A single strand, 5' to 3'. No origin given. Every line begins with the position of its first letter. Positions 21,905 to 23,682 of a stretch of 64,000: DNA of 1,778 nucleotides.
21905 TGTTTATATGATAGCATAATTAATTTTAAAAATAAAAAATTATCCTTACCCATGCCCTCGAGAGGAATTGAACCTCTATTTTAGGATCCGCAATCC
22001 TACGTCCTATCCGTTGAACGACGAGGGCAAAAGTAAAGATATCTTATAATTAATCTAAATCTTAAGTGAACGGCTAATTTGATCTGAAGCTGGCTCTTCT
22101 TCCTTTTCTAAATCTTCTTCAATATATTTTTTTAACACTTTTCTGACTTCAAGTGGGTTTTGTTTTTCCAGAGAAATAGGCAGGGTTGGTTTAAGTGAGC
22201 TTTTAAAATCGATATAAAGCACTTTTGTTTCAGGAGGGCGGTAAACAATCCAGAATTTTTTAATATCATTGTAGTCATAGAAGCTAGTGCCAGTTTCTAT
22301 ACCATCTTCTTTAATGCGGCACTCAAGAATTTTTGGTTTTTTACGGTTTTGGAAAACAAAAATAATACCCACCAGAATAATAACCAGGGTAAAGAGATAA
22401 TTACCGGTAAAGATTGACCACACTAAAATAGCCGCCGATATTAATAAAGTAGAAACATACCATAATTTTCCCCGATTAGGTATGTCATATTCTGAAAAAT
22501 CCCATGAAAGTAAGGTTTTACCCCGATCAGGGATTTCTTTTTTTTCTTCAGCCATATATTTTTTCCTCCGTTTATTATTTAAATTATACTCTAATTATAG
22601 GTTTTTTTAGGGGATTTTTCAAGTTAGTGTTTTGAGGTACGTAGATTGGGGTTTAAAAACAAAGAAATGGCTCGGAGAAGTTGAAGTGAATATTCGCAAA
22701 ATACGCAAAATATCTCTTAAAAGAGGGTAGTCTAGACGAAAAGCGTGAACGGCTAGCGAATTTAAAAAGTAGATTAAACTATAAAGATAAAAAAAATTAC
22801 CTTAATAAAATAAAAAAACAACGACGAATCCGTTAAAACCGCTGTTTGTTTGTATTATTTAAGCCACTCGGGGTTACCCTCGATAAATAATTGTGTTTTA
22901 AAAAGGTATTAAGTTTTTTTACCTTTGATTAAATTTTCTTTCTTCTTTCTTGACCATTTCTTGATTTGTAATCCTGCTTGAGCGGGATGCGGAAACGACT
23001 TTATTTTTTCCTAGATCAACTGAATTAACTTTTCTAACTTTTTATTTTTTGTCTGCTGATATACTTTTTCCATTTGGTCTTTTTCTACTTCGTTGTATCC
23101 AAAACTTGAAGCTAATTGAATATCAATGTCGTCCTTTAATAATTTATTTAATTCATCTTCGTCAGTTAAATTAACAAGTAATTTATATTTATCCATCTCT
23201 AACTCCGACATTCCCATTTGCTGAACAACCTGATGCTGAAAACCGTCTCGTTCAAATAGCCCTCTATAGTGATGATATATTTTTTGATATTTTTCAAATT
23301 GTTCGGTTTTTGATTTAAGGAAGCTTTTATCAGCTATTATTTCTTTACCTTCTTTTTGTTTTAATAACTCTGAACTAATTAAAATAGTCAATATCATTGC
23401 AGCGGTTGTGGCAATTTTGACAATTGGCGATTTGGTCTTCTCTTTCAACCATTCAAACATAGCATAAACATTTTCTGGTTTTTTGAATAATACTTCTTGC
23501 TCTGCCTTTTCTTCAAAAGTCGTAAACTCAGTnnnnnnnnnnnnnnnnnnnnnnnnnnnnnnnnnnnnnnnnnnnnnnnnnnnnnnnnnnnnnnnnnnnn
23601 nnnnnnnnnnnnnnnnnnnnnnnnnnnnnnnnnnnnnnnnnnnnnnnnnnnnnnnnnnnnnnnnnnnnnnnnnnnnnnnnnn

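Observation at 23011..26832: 1273-aa fusion of a B12-binding radical-SAM enzyme with a class-V aminotransferase/cysteine-desulfurase-like PLP domain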

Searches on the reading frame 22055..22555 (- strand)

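Call 66: search_protein_families(library=pfam, proteins=[window:22055-22555:-], max_evalue=0.1)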
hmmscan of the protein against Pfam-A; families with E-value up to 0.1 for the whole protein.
window:22055-22555:- (166 aa): 1 family
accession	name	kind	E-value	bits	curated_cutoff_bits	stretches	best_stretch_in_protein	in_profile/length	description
PF18923.6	DUF5673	-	2.8e-05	24.5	26.7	1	79-144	3-64/66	Domain of unknown function (DUF5673)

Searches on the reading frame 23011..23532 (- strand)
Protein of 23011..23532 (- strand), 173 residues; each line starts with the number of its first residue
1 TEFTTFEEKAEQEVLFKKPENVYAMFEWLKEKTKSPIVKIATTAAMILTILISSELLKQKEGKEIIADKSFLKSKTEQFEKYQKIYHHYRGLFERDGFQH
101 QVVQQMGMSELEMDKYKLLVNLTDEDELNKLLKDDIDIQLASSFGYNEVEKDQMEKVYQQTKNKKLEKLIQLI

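Call 66: search_protein_families(library=pfam, proteins=[window:23011-23532:-], max_evalue=0.1)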
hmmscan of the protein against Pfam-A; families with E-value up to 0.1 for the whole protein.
window:23011-23532:- (173 aa): 0 families
